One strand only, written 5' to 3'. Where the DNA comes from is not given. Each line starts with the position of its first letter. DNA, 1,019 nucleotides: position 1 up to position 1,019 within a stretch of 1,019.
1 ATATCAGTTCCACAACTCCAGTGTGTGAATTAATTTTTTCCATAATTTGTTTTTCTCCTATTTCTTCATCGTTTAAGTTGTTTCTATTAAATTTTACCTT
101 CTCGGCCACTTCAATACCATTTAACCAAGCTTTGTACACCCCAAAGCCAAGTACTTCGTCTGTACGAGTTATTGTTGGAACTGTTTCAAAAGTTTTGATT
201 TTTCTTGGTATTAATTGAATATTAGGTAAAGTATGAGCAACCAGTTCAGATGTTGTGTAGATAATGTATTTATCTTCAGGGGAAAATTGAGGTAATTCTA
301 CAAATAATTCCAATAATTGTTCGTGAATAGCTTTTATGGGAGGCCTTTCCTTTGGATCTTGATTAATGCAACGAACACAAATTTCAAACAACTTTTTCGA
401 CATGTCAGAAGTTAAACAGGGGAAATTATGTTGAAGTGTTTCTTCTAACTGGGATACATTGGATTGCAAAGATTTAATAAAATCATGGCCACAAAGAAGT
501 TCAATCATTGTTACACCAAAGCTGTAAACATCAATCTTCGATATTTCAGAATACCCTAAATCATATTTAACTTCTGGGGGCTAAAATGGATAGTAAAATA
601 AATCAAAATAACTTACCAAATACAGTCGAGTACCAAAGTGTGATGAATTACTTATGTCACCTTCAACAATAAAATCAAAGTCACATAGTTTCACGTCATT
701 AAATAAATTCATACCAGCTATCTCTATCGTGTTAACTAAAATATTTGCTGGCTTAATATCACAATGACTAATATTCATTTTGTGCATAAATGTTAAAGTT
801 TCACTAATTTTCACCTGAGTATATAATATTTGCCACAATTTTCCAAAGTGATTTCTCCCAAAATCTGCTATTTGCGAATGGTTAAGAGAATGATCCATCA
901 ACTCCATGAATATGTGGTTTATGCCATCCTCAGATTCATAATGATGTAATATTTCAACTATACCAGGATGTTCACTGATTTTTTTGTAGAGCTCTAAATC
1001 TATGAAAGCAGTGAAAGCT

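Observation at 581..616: Short GT-AG intron splitting the kinase activation segment (GTRLYL | PPE)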

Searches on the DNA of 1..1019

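Call 26: search_rna_families(source=window, threshold=evalue, max_evalue=1)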
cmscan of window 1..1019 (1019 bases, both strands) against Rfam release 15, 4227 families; matches with E-value up to 1: 0.
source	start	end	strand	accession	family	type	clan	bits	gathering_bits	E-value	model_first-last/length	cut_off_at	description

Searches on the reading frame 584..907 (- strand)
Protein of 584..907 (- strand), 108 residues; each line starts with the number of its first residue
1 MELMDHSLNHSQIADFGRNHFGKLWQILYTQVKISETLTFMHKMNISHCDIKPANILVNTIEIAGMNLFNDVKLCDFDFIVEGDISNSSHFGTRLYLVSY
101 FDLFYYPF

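Call 19: find_encoding_contigs(protein=window:584-907:-, flank=10000)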
Protein seq(108 aa) (108 aa): no gene with exactly this product is on record in the collection.
